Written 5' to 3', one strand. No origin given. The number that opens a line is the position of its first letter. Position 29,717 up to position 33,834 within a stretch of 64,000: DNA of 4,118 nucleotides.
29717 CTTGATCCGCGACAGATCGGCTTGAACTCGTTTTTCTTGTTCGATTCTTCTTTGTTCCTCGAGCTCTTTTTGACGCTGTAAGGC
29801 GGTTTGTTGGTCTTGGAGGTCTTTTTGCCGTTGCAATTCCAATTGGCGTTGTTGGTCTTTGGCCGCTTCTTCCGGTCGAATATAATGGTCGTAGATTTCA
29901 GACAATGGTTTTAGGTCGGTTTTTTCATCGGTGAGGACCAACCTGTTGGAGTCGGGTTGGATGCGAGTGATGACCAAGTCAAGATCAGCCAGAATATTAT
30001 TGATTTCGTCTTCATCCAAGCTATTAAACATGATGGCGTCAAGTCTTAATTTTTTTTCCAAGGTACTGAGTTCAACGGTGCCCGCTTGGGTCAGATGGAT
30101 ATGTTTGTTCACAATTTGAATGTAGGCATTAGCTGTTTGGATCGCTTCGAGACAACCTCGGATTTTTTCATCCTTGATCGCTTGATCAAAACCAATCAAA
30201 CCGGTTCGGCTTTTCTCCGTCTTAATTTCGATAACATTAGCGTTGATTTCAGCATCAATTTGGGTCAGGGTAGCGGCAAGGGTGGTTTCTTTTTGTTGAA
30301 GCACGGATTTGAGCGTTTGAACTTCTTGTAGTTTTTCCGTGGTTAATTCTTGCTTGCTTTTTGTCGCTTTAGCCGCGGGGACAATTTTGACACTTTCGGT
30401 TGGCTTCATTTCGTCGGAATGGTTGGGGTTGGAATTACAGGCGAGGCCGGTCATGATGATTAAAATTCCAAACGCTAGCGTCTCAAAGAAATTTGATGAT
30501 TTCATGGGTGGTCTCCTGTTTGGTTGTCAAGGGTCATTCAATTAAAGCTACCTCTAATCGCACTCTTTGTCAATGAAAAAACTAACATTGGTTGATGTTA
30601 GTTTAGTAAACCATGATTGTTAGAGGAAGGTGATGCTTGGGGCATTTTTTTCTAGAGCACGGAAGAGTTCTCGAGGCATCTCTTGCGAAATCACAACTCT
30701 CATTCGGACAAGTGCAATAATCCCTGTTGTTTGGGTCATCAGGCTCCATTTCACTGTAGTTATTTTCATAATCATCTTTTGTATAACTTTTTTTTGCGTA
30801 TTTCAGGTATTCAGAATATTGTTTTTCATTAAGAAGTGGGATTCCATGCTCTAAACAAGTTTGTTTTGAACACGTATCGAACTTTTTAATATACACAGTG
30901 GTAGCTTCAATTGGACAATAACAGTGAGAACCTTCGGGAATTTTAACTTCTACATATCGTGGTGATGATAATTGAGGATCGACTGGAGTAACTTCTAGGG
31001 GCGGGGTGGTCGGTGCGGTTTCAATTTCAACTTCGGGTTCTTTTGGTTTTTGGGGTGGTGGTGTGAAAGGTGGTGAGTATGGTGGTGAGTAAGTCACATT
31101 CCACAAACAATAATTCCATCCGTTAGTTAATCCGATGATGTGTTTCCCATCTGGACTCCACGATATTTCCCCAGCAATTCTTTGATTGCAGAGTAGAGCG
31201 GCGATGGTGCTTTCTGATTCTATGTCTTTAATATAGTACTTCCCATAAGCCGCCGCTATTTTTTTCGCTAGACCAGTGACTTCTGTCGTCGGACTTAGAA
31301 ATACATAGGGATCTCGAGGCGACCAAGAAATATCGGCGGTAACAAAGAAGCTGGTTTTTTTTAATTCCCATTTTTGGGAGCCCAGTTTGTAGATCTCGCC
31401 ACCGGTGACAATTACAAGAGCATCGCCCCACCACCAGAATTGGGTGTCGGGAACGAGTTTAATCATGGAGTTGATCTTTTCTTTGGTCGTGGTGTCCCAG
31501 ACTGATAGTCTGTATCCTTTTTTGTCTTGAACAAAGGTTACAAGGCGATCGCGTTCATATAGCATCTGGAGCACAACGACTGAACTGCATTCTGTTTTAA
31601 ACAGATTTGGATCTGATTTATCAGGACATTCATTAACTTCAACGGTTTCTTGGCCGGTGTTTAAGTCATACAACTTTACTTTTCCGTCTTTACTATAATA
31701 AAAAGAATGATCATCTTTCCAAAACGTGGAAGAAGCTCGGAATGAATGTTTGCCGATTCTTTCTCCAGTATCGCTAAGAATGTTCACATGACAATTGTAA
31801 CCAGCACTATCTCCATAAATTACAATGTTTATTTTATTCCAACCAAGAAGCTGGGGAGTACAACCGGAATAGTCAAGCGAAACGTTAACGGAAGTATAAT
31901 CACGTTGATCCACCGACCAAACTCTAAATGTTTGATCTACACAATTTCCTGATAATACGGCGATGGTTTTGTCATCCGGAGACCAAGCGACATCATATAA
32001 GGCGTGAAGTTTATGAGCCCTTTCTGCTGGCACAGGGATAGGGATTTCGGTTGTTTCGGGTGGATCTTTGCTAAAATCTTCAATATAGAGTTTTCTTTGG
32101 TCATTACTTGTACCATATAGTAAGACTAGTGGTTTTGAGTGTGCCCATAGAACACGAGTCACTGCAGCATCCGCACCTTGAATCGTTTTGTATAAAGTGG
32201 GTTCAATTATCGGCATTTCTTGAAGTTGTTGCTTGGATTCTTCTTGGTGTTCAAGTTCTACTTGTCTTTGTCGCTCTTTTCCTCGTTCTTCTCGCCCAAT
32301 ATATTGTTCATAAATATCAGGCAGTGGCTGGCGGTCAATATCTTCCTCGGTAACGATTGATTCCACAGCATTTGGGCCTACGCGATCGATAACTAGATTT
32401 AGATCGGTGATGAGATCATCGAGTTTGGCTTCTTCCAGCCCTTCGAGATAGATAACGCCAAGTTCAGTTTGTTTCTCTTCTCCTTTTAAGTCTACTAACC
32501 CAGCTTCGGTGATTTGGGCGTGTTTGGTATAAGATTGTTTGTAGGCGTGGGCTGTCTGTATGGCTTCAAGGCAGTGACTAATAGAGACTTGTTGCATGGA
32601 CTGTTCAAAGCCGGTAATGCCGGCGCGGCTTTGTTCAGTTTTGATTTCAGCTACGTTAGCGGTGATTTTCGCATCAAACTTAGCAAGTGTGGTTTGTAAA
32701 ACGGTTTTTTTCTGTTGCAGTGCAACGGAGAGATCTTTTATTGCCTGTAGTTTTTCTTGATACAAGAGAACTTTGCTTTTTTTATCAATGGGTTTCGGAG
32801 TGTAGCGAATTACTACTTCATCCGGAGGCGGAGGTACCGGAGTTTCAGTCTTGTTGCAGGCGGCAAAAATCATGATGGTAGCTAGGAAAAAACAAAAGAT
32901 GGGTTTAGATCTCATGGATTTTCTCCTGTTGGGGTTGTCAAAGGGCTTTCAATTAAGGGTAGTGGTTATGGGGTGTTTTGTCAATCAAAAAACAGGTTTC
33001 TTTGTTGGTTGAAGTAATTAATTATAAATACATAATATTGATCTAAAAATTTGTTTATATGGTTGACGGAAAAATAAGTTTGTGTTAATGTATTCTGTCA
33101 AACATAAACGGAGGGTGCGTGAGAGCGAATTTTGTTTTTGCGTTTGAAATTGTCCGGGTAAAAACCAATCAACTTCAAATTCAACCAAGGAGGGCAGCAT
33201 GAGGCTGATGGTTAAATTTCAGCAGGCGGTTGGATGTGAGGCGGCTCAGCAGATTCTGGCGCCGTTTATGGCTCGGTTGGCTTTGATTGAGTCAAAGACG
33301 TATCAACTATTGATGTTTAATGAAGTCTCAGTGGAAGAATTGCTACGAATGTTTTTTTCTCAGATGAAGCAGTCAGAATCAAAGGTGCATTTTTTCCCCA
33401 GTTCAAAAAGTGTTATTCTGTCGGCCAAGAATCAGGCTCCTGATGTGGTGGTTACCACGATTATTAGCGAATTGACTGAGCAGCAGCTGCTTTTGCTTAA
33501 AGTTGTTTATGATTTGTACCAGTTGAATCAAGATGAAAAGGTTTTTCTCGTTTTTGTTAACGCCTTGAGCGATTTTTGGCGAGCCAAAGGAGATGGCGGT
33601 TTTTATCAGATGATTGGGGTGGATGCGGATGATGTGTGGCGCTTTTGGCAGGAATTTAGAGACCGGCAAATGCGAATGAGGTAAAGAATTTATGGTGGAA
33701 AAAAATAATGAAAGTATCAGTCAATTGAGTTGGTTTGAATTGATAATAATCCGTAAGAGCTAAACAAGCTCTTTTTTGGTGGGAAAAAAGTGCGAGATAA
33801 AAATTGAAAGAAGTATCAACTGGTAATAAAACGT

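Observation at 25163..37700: Cassette-like expansion of TolB/PD40-propeller lipoproteins with a shared N-terminal domain, paired with paralogous membrane proteins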

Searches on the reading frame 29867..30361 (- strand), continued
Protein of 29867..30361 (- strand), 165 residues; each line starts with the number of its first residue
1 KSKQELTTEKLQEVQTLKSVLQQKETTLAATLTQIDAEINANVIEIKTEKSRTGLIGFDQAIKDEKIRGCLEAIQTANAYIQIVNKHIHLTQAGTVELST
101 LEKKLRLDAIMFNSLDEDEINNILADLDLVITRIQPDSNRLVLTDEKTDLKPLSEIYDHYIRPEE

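Call 73: find_encoding_contigs(protein=P0157, flank=7000, max_places=1)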
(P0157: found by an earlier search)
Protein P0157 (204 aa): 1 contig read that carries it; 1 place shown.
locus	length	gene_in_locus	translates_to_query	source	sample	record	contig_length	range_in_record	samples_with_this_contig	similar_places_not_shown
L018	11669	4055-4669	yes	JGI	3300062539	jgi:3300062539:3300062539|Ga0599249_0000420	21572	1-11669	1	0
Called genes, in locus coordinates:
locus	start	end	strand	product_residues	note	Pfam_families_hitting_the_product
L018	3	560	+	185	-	?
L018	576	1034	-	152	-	-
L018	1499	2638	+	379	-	PF00805:Pentapeptide, PF13576:Pentapeptide_3 (faint), PF13599:Pentapeptide_4 (faint), PF25296:Decapeptide (faint), PF00805:Pentapeptide, PF01582:TIR, PF13676:TIR_2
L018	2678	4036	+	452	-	-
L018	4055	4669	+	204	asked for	-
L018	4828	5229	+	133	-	-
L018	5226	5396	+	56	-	-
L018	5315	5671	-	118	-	-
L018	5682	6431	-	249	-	PF00731:AIRC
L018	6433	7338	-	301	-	-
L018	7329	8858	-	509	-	PF00117:GATase, PF07722:Peptidase_C26, PF02540:NAD_synthase (weak), PF03054:tRNA_Me_trans (weak), PF00958:GMP_synt_C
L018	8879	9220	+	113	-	-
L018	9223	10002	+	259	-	PF00697:PRAI (weak)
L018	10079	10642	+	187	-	PF08207:EFP_N, PF01132:EFP, PF09285:Elong-fact-P_C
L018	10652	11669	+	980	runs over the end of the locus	PF00270:DEAD, PF04851:ResIII (weak), PF00271:Helicase_C, PF22982:WHD_HRQ1 (weak), PF09369:MZB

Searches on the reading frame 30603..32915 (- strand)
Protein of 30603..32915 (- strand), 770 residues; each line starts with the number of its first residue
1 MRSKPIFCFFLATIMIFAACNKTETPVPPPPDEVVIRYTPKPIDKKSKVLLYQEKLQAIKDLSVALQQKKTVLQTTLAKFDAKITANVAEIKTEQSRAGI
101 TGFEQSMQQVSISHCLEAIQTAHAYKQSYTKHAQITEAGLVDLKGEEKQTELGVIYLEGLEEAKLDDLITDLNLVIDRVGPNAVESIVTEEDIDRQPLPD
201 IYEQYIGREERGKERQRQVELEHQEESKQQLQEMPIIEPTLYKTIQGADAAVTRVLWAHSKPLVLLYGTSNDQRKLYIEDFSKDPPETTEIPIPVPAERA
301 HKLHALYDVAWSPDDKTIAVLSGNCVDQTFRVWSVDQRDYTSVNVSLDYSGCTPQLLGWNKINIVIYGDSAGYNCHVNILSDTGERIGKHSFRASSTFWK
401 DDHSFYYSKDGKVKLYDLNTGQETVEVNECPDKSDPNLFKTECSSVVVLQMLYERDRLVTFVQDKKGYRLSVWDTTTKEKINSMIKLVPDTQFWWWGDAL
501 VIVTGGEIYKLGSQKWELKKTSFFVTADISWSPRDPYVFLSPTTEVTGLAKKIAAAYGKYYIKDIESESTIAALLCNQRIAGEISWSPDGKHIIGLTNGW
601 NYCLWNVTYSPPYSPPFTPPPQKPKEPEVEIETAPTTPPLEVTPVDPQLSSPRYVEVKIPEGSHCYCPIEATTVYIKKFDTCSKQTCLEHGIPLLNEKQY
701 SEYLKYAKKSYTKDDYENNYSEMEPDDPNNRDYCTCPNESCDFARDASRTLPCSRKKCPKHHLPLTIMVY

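Call 4: search_protein_families(library=pfam, proteins=[window:30603-32915:-], max_evalue=1)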
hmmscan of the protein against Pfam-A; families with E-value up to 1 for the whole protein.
window:30603-32915:- (770 aa): 6 families
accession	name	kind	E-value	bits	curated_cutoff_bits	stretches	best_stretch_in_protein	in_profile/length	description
PF07676.18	PD40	-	2.4e-05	24.6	20.9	1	578-594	8-24/38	WD40-like Beta Propeller Repeat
PF25174.1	Beta-prop_THOC3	-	4.9e-05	22.9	305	1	305-341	4-37/272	THOC3 beta-propeller domain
PF00400.38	WD40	-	0.00041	21.2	27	1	304-334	10-39/39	WD domain, G-beta repeat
PF24807.1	WD40_CDC20-Fz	-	0.0018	18.1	200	0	310-423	16-125/292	CDC20/Fizzy WD40 domain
PF24817.1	WD40_WDHD1_1st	-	0.011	15.4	109.9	0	584-608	228-252/291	WDHD1 first WD40 domain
PF08662.17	eIF2A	-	0.016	15.6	20.5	0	305-332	61-87/194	Eukaryotic translation initiation factor eIF2A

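Call 7: find_homologous_proteins(query=window:30603-32915:-, max_evalue=0.001)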
Query window:30603-32915:- (770 aa): 1 proteins with E <= 0.001 among 8000 candidates.
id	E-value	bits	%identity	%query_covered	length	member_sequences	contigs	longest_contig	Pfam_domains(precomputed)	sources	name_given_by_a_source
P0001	0.0e+0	1764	100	98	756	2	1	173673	PF07676.19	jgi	-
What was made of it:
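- Tried and rejected: Low-complexity coiled-coil words probably saturated the candidate list (call 7).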

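Call 10: find_encoding_contigs(protein=P0001, flank=10000, max_places=3)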
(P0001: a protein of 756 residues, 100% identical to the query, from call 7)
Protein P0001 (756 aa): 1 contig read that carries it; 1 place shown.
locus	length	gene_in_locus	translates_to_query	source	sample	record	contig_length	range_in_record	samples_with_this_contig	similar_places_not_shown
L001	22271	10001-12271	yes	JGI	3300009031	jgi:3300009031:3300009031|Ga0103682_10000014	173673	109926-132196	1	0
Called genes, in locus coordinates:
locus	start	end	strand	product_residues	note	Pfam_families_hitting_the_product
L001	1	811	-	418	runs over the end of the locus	PF03952:Enolase_N, PF00113:Enolase_C, PF13378:MR_MLE_C (faint)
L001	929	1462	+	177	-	-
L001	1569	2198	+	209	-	-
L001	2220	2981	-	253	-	-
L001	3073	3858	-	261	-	PF04402:SIMPL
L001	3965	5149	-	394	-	PF00162:PGK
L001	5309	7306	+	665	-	-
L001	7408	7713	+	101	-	-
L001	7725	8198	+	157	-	-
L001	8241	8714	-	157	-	-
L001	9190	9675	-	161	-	-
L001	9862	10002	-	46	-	-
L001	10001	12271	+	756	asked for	PF07676:PD40 (faint)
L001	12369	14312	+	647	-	PF24817:WD40_WDHD1_1st (faint), PF25174:Beta-prop_THOC3 (faint)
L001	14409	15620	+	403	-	-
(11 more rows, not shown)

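Call 59: predict_structure(alignment_id=A6)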
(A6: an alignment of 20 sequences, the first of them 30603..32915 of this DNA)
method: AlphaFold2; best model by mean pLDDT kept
length: 770 residues; sequences in the alignment: 20
mean_pLDDT: 71.8   pTM: 0.55
mean pLDDT of the five models: 71.8, 71.7, 69.1, 68.6, 68.6
residues with pLDDT >= 90: 236; 70-90: 253; 50-70: 100; < 50: 181
segments of 3 or more residues with pLDDT < 50: 1-3, 19-28, 30-45, 160-162, 610-695, 711-770
pLDDT, mean of each block of 10 residues (from residue 1): 53 59 47 42 55 78 83 87 93 89 88 92 88 82 80 65 53 61 54 81 88 81 74 87 85 92 88 84 91 77 78 93 82 88 79 89 87 85 69 92 93 93 90 59 84 94 92 93 88 88 89 79 78 88 91 90 91 93 92 90 85 43 40 36 29 23 31 26 43 52 60 45 36 28 28 28 24
secondary structure, 60 per line:
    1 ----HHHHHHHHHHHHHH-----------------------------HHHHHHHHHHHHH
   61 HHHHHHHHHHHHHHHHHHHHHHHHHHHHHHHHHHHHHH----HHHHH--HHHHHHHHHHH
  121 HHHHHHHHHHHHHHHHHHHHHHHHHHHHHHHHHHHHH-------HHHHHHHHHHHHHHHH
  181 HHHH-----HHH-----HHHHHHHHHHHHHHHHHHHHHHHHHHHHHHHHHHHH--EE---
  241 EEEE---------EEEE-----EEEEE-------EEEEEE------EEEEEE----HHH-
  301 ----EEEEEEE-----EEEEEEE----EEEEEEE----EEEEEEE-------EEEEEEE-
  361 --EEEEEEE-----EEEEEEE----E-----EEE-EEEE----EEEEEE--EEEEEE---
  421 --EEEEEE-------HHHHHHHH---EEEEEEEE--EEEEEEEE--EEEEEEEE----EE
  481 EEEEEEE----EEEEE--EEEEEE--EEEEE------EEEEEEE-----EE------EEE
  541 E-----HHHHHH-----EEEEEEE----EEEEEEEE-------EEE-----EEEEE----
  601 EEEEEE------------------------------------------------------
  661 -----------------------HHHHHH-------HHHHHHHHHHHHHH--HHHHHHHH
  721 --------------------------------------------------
elements in order (helices of 4 or more, strands of 3 or more residues): H5-18 H48-98 H103-107 H110-157 H165-184 H198-233 E241-244 E254-257 E263-267 E275-280 E287-292 E305-311 E317-323 E328-334 E339-345 E353-359 E363-369 E375-381 E392-394 E396-399 E404-409 E412-417 E423-428 H436-443 E447-454 E457-464 E467-474 E479-487 E492-496 E499-504 E507-511 E518-524 E538-541 H547-552 E558-564 E569-576 E584-586 E592-596 E601-606 H684-689 H697-710 H713-720
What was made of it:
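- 30603..32915 (-): Lipoprotein C (770 aa): lipobox, N-domain at 46-210, a short helix at 198-233, an eight-bladed propeller at 236-606, a Pro-rich linker and two Cys modules. AlphaFold model with propeller pLDDT mostly 80-93 and a low-confidence tail (call 59).
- On Beta-propeller, eight-bladed WD40-like (fold level): AlphaFold model with pLDDT mostly 80-93 over residues 236-606 (call 59).
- Closest known: Stalk-and-head attachment proteins. Same: The overall design of a membrane anchor, a helical stalk and a beta-propeller head (call 59).
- Full-length C model: bundle, single helix, then a confident propeller (call 59). The tail of C that holds the Cys modules was modelled with low confidence (call 59).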

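Call 61: fold_search(model_id=the predicted structure, library=pdb)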
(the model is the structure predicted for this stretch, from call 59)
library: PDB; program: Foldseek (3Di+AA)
matches with E <= 10: 1470; with E <= 0.001: 790
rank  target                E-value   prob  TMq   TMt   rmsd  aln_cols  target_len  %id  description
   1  8fl0_NJ               2.6e-14  1.00  0.33  0.51  11.4       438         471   13  Human nucleolar pre-60S ribosomal subunit (State H) (released 2023-07-12)
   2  8fl2_NJ               4.7e-14  1.00  0.32  0.60  11.2       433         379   13  Human nuclear pre-60S ribosomal subunit (State I1) (released 2023-07-12)
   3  4wju_B                2.0e-13  1.00  0.32  0.51  11.5       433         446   14  Crystal structure of Rsa4 from Saccharomyces cerevisiae (released 2014-11-19)
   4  5naf_B                2.3e-13  1.00  0.32  0.64   6.2       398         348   13  Co-crystal structure of an MeCP2 peptide with TBLR1 WD40 domain (released 2017-03-29)
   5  8rl2_CG               3.4e-13  1.00  0.32  0.49  11.3       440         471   14  Human pre-60S - State 5 (released 2025-01-15)
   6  8pv1_Ch               4.4e-13  1.00  0.32  0.47  11.6       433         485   14  Chaetomium thermophilum pre-60S State 6 - pre-5S rotation - L1 intermediate - composite structure (released 2023-11-15)
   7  4wjs                  4.6e-13  1.00  0.28  0.42  13.8       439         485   13  Crystal structure of Rsa4 from Chaetomium thermophilum (released 2014-11-19)
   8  8pv6_Ch               6.2e-13  1.00  0.32  0.58  11.3       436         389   14  Chaetomium thermophilum pre-60S State 3 - post-5S rotation with Rix1 complex with Foot - composite structure (released 2023-11-15)
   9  6q6g_R                6.9e-13  1.00  0.27  0.48   7.7       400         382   12  Cryo-EM structure of the APC/C-Cdc20-Cdk2-cyclinA2-Cks2 complex, the D1 box class (released 2019-09-11)
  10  4wju_A                8.0e-13  1.00  0.32  0.50  11.3       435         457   15  Crystal structure of Rsa4 from Saccharomyces cerevisiae (released 2014-11-19)
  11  5mzh_A                8.9e-13  1.00  0.34  0.60  20.9       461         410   11  Crystal structure of ODA16 from Chlamydomonas reinhardtii (released 2017-03-22)
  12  7n61_0A               1.1e-12  1.00  0.26  0.38  58.3       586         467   12  structure of C2 projections and MIPs (released 2022-05-18)
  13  9ijj_R                1.4e-12  1.00  0.28  0.43  54.3       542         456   11  In situ structure of the central apparatus in mouse sperm axoneme. (released 2025-06-04)
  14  5nnz_A                1.6e-12  1.00  0.32  0.66   6.4       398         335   14  Crystal structure of human ODA16 (released 2017-06-07)
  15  7ohq_x                1.8e-12  1.00  0.32  0.55  11.3       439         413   14  Nog1-TAP associated immature ribosomal particle population C from S. cerevisiae (released 2021-11-03)
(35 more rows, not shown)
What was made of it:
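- Foldseek agrees (call 61).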

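Call 87: search_protein_families(library=padloc, proteins=[window:30603-32915:-], max_evalue=0.01)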
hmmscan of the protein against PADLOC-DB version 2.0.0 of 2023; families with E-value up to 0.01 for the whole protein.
window:30603-32915:- (770 aa): 0 families

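Call 88: search_protein_families(library=ncbifam, proteins=[window:30603-32915:-], max_evalue=0.01)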
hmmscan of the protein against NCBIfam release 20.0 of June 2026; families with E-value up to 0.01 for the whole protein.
window:30603-32915:- (770 aa): 0 families

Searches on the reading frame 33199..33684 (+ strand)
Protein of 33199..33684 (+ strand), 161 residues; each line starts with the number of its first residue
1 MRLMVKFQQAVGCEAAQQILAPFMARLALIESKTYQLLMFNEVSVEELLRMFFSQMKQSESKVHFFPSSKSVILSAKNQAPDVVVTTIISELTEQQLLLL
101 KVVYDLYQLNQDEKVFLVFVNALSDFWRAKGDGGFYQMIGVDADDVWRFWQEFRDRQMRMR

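Call 4: search_protein_families(library=pfam, proteins=[window:33199-33684:+], max_evalue=1)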
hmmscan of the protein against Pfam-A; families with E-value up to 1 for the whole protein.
window:33199-33684:+ (161 aa): 2 families
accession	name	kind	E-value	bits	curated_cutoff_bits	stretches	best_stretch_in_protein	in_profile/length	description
PF04516.20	CP2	-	0.094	12.4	25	1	29-142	62-179/223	CP2 transcription factor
PF02311.25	AraC_binding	-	0.1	12.8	21.1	1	115-155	50-90/135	AraC-like ligand binding domain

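Call 87: search_protein_families(library=padloc, proteins=[window:33199-33684:+], max_evalue=0.01)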
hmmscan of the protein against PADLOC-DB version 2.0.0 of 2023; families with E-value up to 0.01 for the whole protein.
window:33199-33684:+ (161 aa): 0 families

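Call 88: search_protein_families(library=ncbifam, proteins=[window:33199-33684:+], max_evalue=0.01)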
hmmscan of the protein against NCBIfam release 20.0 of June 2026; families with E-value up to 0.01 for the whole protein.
window:33199-33684:+ (161 aa): 0 families
